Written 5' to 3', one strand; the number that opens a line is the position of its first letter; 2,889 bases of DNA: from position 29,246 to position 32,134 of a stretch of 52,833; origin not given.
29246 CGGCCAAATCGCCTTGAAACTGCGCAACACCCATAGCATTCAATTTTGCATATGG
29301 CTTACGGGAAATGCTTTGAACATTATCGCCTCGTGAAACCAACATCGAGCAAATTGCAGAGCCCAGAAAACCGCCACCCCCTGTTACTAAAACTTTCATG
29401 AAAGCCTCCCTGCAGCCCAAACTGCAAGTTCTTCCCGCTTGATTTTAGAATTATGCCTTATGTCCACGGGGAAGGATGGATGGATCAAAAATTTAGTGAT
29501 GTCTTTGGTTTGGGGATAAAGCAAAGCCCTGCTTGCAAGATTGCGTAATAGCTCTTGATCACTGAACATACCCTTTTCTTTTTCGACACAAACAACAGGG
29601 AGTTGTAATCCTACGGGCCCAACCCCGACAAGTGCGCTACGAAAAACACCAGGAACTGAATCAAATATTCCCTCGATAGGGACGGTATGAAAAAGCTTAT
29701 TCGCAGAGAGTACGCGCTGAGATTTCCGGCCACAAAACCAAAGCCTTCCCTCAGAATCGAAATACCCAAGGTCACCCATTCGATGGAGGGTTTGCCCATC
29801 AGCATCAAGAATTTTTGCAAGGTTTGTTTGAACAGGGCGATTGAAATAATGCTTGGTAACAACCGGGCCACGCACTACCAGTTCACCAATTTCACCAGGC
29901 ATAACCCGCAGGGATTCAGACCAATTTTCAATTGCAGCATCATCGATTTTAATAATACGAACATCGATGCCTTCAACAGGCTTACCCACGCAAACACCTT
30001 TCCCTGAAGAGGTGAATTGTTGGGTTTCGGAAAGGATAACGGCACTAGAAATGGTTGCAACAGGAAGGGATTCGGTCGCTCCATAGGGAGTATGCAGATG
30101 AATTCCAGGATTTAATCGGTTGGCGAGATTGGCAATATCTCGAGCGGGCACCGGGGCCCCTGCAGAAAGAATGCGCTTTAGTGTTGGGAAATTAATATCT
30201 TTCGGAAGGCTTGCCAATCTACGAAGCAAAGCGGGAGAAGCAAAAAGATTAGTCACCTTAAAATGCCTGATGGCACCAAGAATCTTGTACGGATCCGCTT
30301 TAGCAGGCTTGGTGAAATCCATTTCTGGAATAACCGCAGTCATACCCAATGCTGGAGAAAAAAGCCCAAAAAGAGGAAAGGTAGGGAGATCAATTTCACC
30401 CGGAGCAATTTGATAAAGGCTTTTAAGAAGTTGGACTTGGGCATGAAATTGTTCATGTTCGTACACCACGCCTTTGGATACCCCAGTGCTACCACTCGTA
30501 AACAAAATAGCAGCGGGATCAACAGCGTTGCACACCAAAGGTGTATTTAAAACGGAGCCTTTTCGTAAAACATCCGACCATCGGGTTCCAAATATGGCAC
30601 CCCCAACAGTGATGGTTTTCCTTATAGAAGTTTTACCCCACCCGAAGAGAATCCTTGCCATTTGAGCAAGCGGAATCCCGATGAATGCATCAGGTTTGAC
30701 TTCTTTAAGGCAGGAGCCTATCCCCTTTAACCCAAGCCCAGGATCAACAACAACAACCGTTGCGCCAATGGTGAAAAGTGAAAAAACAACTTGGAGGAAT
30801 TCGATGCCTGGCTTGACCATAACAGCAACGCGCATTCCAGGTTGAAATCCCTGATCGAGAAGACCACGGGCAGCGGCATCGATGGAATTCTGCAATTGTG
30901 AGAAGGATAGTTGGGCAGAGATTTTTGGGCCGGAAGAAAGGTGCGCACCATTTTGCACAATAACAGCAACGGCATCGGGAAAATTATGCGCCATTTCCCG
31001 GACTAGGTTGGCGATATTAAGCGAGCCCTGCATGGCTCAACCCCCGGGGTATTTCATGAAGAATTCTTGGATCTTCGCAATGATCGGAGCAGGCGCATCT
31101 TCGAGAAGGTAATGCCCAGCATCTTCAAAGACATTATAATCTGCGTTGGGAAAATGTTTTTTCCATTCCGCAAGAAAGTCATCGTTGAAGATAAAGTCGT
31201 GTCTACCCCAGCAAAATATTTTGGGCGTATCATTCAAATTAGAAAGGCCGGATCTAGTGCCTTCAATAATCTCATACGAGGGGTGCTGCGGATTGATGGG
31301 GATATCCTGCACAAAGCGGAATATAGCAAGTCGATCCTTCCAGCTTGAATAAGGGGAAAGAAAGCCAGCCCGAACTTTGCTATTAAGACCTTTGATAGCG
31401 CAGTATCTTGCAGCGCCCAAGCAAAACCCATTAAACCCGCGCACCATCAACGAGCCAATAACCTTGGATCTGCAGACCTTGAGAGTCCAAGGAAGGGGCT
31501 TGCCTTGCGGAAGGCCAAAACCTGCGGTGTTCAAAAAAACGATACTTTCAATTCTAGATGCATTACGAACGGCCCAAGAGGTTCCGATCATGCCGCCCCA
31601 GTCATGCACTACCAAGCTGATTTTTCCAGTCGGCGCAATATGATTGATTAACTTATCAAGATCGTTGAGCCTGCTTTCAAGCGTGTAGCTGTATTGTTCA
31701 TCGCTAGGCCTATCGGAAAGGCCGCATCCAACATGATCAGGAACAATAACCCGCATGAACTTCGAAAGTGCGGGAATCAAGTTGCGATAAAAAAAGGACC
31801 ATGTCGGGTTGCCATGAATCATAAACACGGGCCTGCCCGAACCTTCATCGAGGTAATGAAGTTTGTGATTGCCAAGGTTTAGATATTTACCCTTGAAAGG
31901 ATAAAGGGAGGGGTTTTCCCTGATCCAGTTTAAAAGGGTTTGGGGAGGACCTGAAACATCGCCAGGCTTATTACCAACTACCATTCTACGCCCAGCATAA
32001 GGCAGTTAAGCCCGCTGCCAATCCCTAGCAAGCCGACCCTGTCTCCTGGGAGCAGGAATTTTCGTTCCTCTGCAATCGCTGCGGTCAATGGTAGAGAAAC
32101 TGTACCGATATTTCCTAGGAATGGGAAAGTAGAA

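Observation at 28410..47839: One 19.4-kb operon joins a PUFA-type polyketide synthase (pfaD-pfaA-pfaC) directly to a complete oleABCD olefin pathway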

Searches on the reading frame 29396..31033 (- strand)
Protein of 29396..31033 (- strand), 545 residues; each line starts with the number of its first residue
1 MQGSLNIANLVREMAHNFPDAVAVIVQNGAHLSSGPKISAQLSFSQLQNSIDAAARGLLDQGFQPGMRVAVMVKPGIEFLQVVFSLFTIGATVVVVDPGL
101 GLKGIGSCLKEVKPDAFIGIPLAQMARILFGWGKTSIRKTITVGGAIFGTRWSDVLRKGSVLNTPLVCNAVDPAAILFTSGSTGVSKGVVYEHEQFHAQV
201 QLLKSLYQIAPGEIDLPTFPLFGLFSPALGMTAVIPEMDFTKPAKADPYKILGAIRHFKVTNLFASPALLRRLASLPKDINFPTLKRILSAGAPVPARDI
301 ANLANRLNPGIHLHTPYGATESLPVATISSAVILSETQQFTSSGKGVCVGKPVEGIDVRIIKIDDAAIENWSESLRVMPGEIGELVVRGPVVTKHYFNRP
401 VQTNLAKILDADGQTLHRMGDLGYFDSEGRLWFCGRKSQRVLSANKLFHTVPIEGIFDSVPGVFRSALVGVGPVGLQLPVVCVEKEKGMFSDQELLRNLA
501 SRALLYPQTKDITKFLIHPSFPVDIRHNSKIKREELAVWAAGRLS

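Call 3: search_protein_families(library=pfam, proteins=[window:29396-31033:-], max_evalue=0.001)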
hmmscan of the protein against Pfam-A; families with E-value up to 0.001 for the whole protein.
window:29396-31033:- (545 aa): 1 family
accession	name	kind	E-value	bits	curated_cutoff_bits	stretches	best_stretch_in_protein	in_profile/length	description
PF00501.34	AMP-binding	-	4.2e-48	164.5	29.9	1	13-397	3-384/384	AMP-binding enzyme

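Call 4: search_protein_families(library=ncbifam, proteins=[window:29396-31033:-], max_evalue=0.001)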
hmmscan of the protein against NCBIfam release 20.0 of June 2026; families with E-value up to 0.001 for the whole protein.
window:29396-31033:- (545 aa): 92 families (the best 25 are shown)
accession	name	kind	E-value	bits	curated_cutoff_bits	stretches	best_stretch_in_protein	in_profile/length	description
NF006754.0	PRK09274.1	equivalog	3.7e-202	672.4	478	1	4-544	4-551/555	fatty acid CoA ligase family protein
NF045786.1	OlefBLtnSynXan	equivalog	6.1e-182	605.9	900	1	6-541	2-542/544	olefin beta-lactone synthetase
NF045785.1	OlefBLtnSynShew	equivalog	1.4e-171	571.7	850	1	6-540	2-551/552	olefin beta-lactone synthetase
NF004837.0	PRK06187.1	subfamily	1.2e-47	162.4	476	1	4-500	7-486/531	long-chain-fatty-acid--CoA ligase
TIGR01733.1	AA-adenyl-dom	subfamily_domain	1.7e-35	122.6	317.4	1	43-441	1-382/409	amino acid adenylation domain-containing protein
NF005801.1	PRK07656.1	equivalog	2e-34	119.1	657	1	7-472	3-438/500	FadD3 family acyl-CoA ligase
NF005676.0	PRK07470.1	equivalog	1.1e-33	116.6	774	1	5-523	20-514/544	acyl-CoA synthetase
NF005702.0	PRK07514.1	subfamily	1.3e-31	109.5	558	1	38-512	26-477/506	malonyl-CoA synthase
NF009071.0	PRK12406.1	subfamily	7.5e-30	103.8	701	1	170-499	152-465/510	acyl-CoA synthetase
TIGR01923.1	menE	equivalog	1.4e-29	103.2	330.15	1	43-487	1-399/442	o-succinylbenzoate--CoA ligase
NF006182.0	PRK08316.1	subfamily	1.4e-29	103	663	1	6-471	12-451/523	fatty acyl-CoA synthetase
TIGR03098.1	ligase_PEP_1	hypoth_equivalog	2.1e-29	102.4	592.35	1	7-510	2-493/517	acyl-CoA ligase (AMP-forming), exosortase A system-associated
NF002966.0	PRK03640.1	equivalog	3.1e-28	98.6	556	2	172-498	142-443/483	o-succinylbenzoate--CoA ligase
NF004814.0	PRK06164.1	equivalog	9.2e-28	97.1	677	1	5-544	10-534/540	acyl-CoA synthetase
NF006181.0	PRK08314.1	subfamily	2.6e-27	95.3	705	1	150-436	184-451/563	long-chain-fatty-acid--CoA ligase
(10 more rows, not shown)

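Call 31: search_solved_structures(query=window:29396-31033:-, show_alignments=1, max_evalue=1e-20)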
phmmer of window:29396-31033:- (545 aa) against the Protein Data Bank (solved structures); distinct sequences matched with E-value up to 1e-20: 10.
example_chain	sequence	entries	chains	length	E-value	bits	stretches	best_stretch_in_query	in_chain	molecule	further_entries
3r44_A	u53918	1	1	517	3.8e-23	85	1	36-512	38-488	fatty acyl CoA synthetase FADD13 (FATTY-ACYL-CoA SYNTHETASE)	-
8r2q_A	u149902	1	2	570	9.1e-23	83.7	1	42-472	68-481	Probable fatty-acid-CoA ligase FadD5 (Fatty-acid-CoA synthetase) (Fatty-acid-CoA synthase)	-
8wev_A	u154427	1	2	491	1.4e-22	83.1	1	40-505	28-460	Feruloyl-CoA Synthetase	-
8weu_A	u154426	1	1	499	1.5e-22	83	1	40-505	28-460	Fatty-acyl-CoA synthase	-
8r2r_A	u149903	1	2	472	3e-21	78.7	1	42-462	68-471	Probable fatty-acid-CoA ligase FadD5 (Fatty-acid-CoA synthetase) (Fatty-acid-CoA synthase)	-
6mfy_A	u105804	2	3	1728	4.7e-21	78.1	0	42-441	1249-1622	Linear gramicidin synthase subunit A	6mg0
6mfz_A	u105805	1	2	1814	6.1e-21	77.7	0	42-441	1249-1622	Linear gramicidin synthase subunit A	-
9be3_A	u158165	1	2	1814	6.1e-21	77.7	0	42-441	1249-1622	Linear gramicidin synthase subunit A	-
9meh_A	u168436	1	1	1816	6.2e-21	77.7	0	42-441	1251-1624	Linear gramicidin synthase subunit A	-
9be4_A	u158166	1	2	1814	6.2e-21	77.7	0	42-441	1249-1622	Linear gramicidin synthase subunit A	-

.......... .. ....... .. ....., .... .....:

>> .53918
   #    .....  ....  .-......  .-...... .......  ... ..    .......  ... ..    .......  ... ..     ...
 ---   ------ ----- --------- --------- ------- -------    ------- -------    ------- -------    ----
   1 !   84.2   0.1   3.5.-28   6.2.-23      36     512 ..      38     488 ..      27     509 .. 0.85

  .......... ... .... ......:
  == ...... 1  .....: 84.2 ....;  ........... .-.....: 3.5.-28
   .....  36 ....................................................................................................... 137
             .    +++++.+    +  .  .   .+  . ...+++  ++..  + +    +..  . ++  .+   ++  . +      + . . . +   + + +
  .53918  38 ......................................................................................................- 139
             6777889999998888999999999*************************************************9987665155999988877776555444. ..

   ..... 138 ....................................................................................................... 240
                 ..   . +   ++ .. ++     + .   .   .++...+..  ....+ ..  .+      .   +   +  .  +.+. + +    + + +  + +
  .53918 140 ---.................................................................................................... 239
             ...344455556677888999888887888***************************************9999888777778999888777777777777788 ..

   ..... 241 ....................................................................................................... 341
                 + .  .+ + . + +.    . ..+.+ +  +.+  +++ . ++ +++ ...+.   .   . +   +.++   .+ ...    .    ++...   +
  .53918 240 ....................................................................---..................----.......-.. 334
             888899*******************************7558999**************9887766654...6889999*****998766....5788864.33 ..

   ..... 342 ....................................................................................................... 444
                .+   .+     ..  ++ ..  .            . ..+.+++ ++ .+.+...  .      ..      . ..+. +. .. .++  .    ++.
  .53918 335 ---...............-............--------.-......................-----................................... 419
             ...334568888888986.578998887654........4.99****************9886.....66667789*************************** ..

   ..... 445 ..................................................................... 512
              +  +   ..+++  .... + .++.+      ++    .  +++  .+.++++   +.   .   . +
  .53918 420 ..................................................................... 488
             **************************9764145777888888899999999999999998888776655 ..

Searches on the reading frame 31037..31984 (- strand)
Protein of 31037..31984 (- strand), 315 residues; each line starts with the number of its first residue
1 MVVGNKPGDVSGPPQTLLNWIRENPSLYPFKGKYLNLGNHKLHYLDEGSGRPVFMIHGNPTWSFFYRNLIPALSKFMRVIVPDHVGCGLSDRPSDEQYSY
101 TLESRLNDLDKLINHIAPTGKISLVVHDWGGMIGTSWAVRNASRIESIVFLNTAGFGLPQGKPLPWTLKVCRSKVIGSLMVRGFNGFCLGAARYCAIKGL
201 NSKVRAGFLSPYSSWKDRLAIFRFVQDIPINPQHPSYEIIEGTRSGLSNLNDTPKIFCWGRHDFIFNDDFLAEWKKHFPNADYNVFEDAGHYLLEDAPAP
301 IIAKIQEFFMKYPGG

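Call 3: search_protein_families(library=pfam, proteins=[window:31037-31984:-], max_evalue=0.001)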
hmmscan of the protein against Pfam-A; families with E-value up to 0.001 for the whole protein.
window:31037-31984:- (315 aa): 4 families
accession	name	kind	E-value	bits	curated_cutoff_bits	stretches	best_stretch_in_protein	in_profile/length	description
PF00561.26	Abhydrolase_1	-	4.3e-28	99.1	25.8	1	52-298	2-245/245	alpha/beta hydrolase fold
PF12697.13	Abhydrolase_6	-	2.2e-14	55.1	26.3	1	53-302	1-215/217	Alpha/beta hydrolase family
PF12146.15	Hydrolase_4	-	9.7e-07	28.8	27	1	53-171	7-126/239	Serine aminopeptidase, S33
PF10230.15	LIDHydrolase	-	0.00048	20.4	27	1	53-151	5-116/262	Lipid-droplet associated hydrolase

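Call 4: search_protein_families(library=ncbifam, proteins=[window:31037-31984:-], max_evalue=0.001)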
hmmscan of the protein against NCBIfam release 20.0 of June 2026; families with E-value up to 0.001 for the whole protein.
window:31037-31984:- (315 aa): 18 families
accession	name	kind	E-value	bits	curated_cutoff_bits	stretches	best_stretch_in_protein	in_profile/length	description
NF002938.0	PRK03592.1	equivalog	7.4e-48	163.4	241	1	29-310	9-290/298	haloalkane dehalogenase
NF002873.0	PRK03204.1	equivalog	5.4e-37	127.7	466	1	24-154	8-135/286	haloalkane dehalogenase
NF002043.0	PRK00870.1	subfamily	6.7e-36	124.3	265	1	28-310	17-299/302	haloalkane dehalogenase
TIGR01250.1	pro_imino_pep_2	subfamily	1.5e-14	54.3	167.65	1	46-153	21-129/288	proline iminopeptidase-family hydrolase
NF050089.1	i_nPHAscl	equivalog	4.2e-13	49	300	1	41-155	8-119/288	intracellular short-chain-length polyhydroxyalkanoate depolymerase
NF045632.1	hydroxlase_HsaD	equivalog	7.2e-12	44.8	400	1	33-159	15-143/290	4,5:9,10-diseco-3-hydroxy-5,9,17-trioxoandrosta-1(10),2-diene-4-oate hydrolase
TIGR03056.1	bchO_mg_che_rel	equivalog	3.3e-11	42.7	172.55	1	34-154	10-129/278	alpha/beta fold hydrolase BchO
NF004514.1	PRK05855.1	equivalog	3.9e-11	42.2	455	1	50-143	22-112/578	SDR family oxidoreductase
TIGR02427.1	protocat_pcaD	equivalog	3.2e-10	39.8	255.85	1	63-154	26-113/251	3-oxoadipate enol-lactonase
NF045948.1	ProImpepThrmp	equivalog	5.5e-10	39.1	500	1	49-149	24-124/291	proline iminopeptidase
NF045945.1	ProImpepLactob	equivalog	8e-10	38.7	400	1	49-153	26-131/293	proline iminopeptidase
TIGR03343.1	biphenyl_bphD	equivalog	2.8e-09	36.6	462.15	1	37-163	17-144/282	2-hydroxy-6-oxo-6-phenylhexa-2,4-dienoate hydrolase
TIGR01249.1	pro_imino_pep_1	equivalog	3.4e-09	36.3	259.75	1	29-150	3-125/307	prolyl aminopeptidase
NF011457.0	PRK14875.1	equivalog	3.7e-09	36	307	1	33-157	113-235/372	acetoin dehydrogenase dihydrolipoyllysine-residue acetyltransferase subunit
TIGR03611.1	RutD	equivalog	1.3e-08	34.5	238.5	1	40-153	3-113/258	pyrimidine utilization protein D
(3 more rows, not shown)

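Call 30: search_solved_structures(query=window:31037-31984:-, show_alignments=1, max_evalue=1e-10)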
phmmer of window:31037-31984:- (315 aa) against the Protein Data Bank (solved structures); distinct sequences matched with E-value up to 1e-10: 153 (the best 60 are shown).
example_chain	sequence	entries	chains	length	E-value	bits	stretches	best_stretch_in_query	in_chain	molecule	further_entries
4e46_A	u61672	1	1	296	5.3e-32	114.5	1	28-305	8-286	Haloalkane dehalogenase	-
3g9x_A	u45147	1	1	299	5.4e-32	114.4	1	28-305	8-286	Haloalkane dehalogenase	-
4hzg_A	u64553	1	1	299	5.5e-32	114.4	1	28-305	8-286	Haloalkane dehalogenase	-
5flk_A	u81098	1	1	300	6e-32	114.3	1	28-305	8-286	DHAA101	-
1bn6_A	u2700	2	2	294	1.1e-31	113.5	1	28-305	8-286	HALOALKANE DEHALOGENASE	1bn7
1cqw_A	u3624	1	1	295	1.3e-31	113.2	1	28-306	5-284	HALOALKANE DEHALOGENASE; 1-CHLOROHEXANE HALIDOHYDROLASE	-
4f5z_A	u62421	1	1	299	1.4e-31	113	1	28-305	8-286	Haloalkane dehalogenase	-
3rk4_A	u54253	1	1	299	3.9e-31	111.6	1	28-305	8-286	Haloalkane dehalogenase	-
4fwb_A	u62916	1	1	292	5.1e-31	111.3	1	28-305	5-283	Haloalkane dehalogenase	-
6y9g_A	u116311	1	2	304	7.8e-31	110.6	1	27-308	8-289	Ancestral haloalkane dehalogenase AncHLD5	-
3fwh_A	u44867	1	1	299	1.8e-30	109.4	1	28-305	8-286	Haloalkane dehalogenase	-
3fbw_A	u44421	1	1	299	1.8e-30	109.4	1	28-305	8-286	Haloalkane dehalogenase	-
8oe2_A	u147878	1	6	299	2.2e-30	109.2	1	28-305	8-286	Haloalkane dehalogenase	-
8oe6_A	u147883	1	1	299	5.8e-30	107.8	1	26-306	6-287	Structure of hyperstable haloalkane dehalogenase variant DhaA231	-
7ond_A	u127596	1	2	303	9.9e-30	107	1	28-302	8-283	Haloalkane dehalogenase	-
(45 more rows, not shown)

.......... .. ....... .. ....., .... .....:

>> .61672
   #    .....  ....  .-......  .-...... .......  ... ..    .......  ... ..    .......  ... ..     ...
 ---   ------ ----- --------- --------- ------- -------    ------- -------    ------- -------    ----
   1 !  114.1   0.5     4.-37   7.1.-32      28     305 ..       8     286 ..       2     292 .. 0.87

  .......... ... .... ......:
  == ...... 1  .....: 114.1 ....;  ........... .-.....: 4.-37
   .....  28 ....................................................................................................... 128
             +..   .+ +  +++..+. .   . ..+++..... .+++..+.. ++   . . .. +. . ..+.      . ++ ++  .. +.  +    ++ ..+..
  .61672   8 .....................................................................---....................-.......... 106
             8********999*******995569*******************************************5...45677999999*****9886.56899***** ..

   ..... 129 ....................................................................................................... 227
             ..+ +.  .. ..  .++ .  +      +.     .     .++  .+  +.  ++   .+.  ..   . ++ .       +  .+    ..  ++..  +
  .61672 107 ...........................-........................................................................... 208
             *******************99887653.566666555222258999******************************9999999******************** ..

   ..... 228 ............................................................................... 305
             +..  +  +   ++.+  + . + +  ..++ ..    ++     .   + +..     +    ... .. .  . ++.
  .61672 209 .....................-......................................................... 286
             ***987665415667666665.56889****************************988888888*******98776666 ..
